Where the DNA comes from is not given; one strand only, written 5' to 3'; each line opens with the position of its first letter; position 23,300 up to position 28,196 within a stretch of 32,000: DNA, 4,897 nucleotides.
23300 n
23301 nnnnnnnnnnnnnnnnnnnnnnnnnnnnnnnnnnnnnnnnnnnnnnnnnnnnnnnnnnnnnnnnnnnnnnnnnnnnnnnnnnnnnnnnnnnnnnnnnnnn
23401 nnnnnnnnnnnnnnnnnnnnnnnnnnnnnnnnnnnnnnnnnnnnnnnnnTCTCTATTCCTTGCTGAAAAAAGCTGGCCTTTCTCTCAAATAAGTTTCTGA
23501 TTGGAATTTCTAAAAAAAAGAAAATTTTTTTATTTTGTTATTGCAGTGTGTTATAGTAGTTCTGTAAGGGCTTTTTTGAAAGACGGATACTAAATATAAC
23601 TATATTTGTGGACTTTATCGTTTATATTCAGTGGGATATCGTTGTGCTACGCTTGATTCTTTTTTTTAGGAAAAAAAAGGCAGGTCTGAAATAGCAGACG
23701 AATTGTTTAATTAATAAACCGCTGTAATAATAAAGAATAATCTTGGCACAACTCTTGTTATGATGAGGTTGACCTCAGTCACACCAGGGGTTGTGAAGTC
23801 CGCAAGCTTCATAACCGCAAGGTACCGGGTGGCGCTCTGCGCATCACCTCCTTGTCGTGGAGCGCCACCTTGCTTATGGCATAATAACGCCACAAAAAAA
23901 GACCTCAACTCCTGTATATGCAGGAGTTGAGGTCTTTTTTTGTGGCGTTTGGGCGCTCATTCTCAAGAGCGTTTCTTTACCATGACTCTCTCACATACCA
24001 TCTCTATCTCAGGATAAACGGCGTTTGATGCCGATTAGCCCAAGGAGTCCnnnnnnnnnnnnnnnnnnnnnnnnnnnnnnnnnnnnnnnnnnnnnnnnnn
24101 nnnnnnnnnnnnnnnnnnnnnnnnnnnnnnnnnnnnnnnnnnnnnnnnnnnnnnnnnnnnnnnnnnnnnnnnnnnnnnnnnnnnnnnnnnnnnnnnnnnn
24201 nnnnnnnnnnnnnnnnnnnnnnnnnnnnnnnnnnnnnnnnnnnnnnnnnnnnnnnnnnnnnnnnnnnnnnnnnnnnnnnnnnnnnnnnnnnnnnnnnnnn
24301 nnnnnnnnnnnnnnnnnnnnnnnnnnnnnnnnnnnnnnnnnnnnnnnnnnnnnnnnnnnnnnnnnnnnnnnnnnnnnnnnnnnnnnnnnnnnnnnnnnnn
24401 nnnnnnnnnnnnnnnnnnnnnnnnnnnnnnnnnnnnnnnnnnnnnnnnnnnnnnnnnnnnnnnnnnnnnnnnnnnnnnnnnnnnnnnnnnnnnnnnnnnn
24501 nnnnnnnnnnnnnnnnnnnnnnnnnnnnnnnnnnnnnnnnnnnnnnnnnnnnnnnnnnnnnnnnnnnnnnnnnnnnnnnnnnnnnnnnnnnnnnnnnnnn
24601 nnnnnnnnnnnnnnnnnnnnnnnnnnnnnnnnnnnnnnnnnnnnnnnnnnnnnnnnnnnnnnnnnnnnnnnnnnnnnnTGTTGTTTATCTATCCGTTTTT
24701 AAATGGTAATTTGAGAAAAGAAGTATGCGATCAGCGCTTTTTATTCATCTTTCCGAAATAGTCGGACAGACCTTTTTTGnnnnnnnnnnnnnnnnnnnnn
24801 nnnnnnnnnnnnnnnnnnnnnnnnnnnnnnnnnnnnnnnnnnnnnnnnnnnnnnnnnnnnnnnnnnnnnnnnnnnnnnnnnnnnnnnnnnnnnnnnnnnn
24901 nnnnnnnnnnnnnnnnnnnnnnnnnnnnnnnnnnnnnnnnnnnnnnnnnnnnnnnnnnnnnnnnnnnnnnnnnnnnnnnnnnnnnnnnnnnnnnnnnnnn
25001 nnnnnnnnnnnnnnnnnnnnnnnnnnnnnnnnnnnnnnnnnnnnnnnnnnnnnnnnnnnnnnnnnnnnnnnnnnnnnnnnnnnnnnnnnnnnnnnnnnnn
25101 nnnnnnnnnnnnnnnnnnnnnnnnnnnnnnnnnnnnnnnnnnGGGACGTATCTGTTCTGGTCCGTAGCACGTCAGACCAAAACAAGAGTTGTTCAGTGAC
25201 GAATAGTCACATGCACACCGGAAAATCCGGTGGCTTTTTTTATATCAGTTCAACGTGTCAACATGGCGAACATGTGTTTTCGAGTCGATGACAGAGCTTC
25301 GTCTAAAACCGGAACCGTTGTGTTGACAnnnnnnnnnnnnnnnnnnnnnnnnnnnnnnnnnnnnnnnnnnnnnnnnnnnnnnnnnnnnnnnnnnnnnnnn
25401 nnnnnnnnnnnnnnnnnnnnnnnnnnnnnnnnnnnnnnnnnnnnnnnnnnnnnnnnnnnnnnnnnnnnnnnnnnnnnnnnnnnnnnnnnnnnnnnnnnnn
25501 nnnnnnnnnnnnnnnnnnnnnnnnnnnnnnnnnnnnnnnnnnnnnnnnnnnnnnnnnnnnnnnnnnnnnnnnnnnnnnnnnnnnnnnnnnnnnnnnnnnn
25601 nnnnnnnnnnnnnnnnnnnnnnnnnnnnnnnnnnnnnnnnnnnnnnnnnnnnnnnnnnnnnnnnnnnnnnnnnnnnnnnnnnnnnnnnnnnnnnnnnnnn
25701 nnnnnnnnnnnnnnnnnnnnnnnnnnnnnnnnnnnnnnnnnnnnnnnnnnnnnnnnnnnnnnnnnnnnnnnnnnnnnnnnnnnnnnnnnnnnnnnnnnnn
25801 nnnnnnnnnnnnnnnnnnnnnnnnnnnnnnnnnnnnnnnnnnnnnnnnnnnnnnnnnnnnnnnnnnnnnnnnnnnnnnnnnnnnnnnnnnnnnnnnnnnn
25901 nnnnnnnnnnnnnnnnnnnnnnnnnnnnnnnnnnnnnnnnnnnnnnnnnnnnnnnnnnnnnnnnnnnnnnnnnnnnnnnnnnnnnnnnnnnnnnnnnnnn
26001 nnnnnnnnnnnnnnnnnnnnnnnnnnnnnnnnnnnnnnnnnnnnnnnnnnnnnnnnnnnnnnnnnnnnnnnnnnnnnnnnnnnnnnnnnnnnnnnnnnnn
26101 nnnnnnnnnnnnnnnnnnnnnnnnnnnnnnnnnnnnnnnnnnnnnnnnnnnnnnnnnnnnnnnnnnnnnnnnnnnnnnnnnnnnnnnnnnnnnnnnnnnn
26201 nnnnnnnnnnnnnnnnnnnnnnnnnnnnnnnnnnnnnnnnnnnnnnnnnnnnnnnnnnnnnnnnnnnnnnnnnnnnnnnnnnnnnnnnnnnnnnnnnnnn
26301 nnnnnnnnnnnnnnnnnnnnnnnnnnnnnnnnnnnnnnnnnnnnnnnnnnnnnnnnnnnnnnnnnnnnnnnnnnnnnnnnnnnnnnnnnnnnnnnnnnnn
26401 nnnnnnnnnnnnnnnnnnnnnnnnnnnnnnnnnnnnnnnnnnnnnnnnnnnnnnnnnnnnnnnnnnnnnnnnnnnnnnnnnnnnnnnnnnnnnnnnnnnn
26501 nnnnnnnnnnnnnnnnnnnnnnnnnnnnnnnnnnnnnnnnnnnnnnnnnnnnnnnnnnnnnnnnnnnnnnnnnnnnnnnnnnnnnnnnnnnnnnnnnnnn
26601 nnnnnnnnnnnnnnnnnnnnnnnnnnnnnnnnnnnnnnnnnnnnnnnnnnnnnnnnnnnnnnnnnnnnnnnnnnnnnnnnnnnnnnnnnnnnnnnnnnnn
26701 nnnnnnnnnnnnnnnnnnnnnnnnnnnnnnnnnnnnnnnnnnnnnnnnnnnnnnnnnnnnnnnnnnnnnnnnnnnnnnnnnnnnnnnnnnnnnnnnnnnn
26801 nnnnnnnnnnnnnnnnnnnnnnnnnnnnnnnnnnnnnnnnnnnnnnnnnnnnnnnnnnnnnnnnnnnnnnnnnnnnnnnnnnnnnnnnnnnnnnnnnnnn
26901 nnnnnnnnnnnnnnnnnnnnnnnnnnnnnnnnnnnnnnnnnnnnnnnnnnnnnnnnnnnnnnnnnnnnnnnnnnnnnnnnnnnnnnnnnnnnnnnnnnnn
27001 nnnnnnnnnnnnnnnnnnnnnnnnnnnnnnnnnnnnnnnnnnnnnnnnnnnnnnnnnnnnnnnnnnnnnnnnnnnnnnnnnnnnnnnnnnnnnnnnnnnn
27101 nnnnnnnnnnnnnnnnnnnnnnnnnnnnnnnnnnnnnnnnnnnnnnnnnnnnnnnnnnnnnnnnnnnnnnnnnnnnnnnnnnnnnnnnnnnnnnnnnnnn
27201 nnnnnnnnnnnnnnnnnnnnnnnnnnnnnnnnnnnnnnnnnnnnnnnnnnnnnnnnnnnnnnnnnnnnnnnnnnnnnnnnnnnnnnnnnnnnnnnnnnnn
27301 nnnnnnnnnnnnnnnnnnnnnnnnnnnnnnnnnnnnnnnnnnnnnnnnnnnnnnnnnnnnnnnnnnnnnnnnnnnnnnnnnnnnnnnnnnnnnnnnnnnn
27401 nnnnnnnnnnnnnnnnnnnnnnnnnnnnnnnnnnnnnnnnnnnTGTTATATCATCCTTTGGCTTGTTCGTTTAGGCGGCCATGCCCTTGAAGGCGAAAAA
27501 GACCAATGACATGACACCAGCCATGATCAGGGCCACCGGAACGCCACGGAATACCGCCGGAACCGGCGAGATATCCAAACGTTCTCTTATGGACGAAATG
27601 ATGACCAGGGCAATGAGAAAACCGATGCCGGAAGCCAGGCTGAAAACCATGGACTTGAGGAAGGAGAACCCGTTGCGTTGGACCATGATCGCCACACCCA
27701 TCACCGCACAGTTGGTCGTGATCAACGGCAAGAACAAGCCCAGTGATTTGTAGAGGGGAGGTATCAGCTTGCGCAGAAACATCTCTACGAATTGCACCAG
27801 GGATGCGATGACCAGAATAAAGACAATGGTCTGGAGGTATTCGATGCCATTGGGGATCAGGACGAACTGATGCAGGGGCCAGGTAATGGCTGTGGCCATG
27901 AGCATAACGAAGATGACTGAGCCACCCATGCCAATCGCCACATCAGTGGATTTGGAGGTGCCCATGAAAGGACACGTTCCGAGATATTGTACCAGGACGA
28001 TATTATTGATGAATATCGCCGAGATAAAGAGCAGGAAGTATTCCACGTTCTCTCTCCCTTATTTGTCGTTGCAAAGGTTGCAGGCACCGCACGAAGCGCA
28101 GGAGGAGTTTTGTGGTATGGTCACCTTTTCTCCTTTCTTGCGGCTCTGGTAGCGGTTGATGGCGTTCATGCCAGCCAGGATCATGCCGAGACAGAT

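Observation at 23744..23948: Candidate sigma-54-dependent small RNA whose hairpin loop mimics the 16S rRNA anti-Shine-Dalgarno tail and matches the RBS of the neighbouring sorting-signal gene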

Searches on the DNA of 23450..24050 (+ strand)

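Call 4: search_rna_families(source=window, start=23450, end=24050, threshold=evalue, max_evalue=10, show_alignments=3)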
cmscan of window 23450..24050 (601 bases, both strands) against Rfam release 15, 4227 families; matches with E-value up to 10: 23.
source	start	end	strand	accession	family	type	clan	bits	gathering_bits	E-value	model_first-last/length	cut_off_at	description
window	23888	23950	+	RF04106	mir-1303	Gene; miRNA;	-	37.5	107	1.3e-05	1-85/85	no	mir-1303 microRNA precursor family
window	23881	23949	-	RF04106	mir-1303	Gene; miRNA;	-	37.1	107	1.6e-05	1-85/85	no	mir-1303 microRNA precursor family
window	23886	23948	+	RF03839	MIR2599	Gene; miRNA;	-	33.6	120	0.00014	1-132/132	no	MIR2599 microRNA precursor family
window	23887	23949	-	RF03839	MIR2599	Gene; miRNA;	-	32.8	120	0.00021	1-132/132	no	MIR2599 microRNA precursor family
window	23885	23951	-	RF03270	MIR3712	Gene; miRNA;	-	29.6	94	0.00061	1-65/65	no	MIR3712 microRNA precursor family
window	23885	23950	+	RF04135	MIR5062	Gene; miRNA;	-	27.2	140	0.0043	1-158/158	no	MIR5062 microRNA precursor family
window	23869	23943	+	RF02074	STnc240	Gene; sRNA;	-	26.3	55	0.12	1-77/77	no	Enterobacterial sRNA STnc240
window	23884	23950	+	RF03270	MIR3712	Gene; miRNA;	-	22.8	94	0.047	1-65/65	no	MIR3712 microRNA precursor family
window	23901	23933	+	RF03867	mir-4081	Gene; miRNA;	-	18.5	70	1.2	1-51/51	no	mir-4081 microRNA precursor family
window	23881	23945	+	RF00072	SNORA75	Gene; snRNA; snoRNA; HACA-box;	-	18.2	80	3.9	61-127/134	no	Small nucleolar RNA SNORA75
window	23674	23735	+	RF02842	RefA1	Gene; sRNA;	-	18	94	0.18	1-222/222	no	Enterococcus sRNA A1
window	23902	23934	-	RF03867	mir-4081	Gene; miRNA;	-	18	70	1.7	1-51/51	no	mir-4081 microRNA precursor family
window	23896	23941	+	RF03567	MIR8024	Gene; miRNA;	-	17.9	57.3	1.4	1-86/86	no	MIR8024 microRNA precursor family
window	23613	23738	+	RF04318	idnO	Cis-reg;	-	17.9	100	3.4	1-206/206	no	idnO ncRNA motif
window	23815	23935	+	RF02236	asX2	Gene; sRNA;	-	17.1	70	0.93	1-87/87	no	Xanthomonas sRNA asX2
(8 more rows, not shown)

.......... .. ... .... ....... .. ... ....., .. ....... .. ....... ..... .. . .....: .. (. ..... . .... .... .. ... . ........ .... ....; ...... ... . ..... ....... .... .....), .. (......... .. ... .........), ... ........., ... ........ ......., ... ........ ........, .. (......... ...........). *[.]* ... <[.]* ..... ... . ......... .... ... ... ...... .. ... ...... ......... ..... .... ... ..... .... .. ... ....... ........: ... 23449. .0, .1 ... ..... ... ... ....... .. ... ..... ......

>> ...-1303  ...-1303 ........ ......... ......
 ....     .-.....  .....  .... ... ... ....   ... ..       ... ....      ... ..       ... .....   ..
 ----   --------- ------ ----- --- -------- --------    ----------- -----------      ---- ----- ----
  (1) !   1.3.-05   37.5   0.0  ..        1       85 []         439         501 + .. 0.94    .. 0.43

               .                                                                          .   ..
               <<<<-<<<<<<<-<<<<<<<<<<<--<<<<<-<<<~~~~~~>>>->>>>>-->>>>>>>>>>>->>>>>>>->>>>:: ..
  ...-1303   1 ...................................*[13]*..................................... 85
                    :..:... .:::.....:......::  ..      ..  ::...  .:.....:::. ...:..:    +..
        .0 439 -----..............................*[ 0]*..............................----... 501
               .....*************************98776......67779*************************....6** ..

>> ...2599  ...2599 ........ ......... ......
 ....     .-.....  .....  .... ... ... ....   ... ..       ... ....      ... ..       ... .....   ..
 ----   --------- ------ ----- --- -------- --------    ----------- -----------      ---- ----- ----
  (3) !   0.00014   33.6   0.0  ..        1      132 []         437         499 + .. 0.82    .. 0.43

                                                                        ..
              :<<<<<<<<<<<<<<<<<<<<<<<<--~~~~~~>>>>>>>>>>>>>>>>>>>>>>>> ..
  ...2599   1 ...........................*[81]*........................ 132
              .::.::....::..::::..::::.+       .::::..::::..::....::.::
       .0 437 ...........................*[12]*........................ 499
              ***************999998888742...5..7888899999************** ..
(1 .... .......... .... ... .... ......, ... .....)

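Call 68: build_rna_model(alignment_id=A5)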
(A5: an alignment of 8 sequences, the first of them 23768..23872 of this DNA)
Model R1 built from alignment A5 (8 sequences, 130 columns); structure: RNAalifold consensus.
model positions 108; base pairs 22; branch points 1; effective number of sequences 1.83; information 0.59 bits per position. Calibrated on 0.2 Mb of random sequence (short: E-values are rough).
structure used (alignment columns):
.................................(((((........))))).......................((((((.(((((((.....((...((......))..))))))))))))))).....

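Call 69: search_with_rna_model(model_id=R1, sources=[window, L001, L002, L003, L004, L005, L006, L008, L010, L011, L014, L015, L016, L017, L018, L019, L020, L021, L022, L023, L024, L025, L026, L027, L028, L029, L030, L032, L033, L036, L037, L038, L039, L040, L041, L042, L043, L044, L045, L046, L048, L049, L050, L051, L052, L053, L054, L055, L059], max_evalue=1)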
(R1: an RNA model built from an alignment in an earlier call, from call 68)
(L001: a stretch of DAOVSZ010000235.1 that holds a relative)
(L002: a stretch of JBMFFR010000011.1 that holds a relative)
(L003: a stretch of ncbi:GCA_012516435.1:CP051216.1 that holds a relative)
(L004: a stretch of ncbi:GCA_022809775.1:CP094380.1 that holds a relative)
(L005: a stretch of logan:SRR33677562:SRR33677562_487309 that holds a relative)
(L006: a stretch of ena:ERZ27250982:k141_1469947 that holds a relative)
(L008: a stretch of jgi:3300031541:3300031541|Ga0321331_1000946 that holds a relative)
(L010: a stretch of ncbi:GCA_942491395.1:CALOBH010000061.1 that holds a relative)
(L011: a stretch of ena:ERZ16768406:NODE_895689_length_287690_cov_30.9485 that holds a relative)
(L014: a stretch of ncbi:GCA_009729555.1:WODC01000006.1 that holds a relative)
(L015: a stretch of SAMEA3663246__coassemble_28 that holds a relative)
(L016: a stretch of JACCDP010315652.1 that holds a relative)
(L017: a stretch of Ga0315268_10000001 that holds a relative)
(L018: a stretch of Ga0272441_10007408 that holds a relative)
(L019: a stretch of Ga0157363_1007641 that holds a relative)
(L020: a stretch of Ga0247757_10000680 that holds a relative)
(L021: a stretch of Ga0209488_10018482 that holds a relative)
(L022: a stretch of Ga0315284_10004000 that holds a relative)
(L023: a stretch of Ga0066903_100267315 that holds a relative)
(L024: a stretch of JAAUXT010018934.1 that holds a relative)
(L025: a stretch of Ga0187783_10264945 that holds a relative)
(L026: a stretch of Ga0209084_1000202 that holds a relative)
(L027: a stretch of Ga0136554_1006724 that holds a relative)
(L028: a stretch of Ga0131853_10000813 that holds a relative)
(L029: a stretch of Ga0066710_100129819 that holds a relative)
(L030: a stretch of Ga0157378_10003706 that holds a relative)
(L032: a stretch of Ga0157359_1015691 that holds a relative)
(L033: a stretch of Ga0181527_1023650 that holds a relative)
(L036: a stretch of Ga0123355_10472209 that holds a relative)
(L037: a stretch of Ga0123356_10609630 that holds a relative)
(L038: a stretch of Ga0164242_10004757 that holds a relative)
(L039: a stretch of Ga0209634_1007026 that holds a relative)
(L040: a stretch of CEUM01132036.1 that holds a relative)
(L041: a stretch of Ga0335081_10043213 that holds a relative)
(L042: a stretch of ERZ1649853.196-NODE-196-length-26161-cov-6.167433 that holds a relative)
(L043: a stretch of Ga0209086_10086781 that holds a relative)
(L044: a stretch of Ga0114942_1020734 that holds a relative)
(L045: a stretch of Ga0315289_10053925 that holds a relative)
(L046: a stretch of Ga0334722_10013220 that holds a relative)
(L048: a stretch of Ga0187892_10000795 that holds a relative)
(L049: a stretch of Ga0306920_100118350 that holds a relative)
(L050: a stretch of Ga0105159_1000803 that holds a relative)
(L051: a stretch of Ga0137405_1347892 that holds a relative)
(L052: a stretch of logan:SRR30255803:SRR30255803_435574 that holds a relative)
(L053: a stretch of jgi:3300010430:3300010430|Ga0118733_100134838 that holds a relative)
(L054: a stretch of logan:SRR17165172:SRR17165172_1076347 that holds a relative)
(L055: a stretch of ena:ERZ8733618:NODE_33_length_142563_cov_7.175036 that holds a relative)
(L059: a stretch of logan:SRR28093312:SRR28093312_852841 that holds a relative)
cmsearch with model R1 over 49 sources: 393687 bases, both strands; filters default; matches with E-value up to 1: 18.
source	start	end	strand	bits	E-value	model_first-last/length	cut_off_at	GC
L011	6691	6800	+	105.1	6.9e-27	1-108/108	no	0.59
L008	2311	2412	+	101.5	7e-26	1-108/108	no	0.65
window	23767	23872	+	97.5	9.3e-25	1-108/108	no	0.6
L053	2258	2358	+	97.1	1.2e-24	1-108/108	no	0.63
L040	8639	8739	+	96.3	2e-24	1-108/108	no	0.67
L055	2810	2910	+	96.3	2e-24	1-108/108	no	0.67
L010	7525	7634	+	94.6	5.9e-24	1-108/108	no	0.55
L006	7700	7806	+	89.3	1.7e-22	1-108/108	no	0.61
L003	7699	7817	+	79.9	7.3e-20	1-108/108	no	0.64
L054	1741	1782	+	26.6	5.6e-05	1-45/108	3'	0.6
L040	8694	8737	-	18.2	0.013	63-106/108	no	0.7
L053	2313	2356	-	18.2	0.013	63-106/108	no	0.7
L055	2865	2908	-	18.2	0.013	63-106/108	no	0.7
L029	1202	1305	+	16.6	0.035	1-108/108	no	0.7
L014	2779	2881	+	16.4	0.039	1-108/108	no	0.66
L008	2368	2410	-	14.5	0.13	63-106/108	no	0.72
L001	3191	3255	+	11.8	0.76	1-108/108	no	0.54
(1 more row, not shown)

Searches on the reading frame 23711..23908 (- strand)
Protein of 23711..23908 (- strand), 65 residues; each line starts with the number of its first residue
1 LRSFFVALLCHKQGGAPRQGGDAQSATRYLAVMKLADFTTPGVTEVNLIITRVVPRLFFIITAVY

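Call 60: search_protein_families(library=pfam, proteins=[window:23711-23908:-], max_evalue=0.01)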
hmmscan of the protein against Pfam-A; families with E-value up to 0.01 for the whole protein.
window:23711-23908:- (65 aa): 0 families

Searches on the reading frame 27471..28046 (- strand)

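Call 10: search_protein_families(library=ncbifam, proteins=[window:27471-28046:-], max_evalue=0.001)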
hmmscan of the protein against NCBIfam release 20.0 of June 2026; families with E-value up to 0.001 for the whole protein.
window:27471-28046:- (191 aa): 11 families
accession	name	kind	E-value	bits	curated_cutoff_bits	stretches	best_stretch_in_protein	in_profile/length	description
TIGR01943.1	rnfA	subfamily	3.9e-74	249.2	229.3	1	1-189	1-189/190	RnfABCDGE type electron transport complex subunit A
NF003481.0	PRK05151.1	equivalog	1.6e-64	217.7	240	1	2-189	3-190/193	electron transport complex subunit RsxA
NF041835.1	rnfA_Methano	equivalog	1.2e-59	202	300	1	4-186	7-189/195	Rnf electron transport complex subunit RnfA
TIGR01940.1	nqrE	equivalog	6.4e-48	163.7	247.55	1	2-189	2-199/200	NADH:ubiquinone reductase (Na(+)-transporting) subunit E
NF002200.0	PRK01061.1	equivalog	3.7e-41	141.4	351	1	4-189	12-209/250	Na(+)-translocating NADH-quinone reductase subunit E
NF009108.0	PRK12456.1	equivalog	7.6e-35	120.8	398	1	3-189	5-197/199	Na(+)-translocating NADH-quinone reductase subunit E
NF009070.0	PRK12405.1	subfamily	5.7e-28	97.6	184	1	4-157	5-152/231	electron transport complex subunit RsxE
TIGR01948.1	rnfE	subfamily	7.7e-28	97.4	213.4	1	7-157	4-148/196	RnfABCDGE type electron transport complex subunit E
NF041839.1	rnfE_Methano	equivalog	4.8e-21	75.5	350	1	7-162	6-155/203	Rnf electron transport complex subunit RnfE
NF006777.0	PRK09292.1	equivalog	1.4e-17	64.2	235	1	6-157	10-155/209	NADH:ubiquinone reductase (Na(+)-transporting) subunit D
TIGR01939.1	nqrD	equivalog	1e-15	58.2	244.85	1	6-158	9-155/207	NADH:ubiquinone reductase (Na(+)-transporting) subunit D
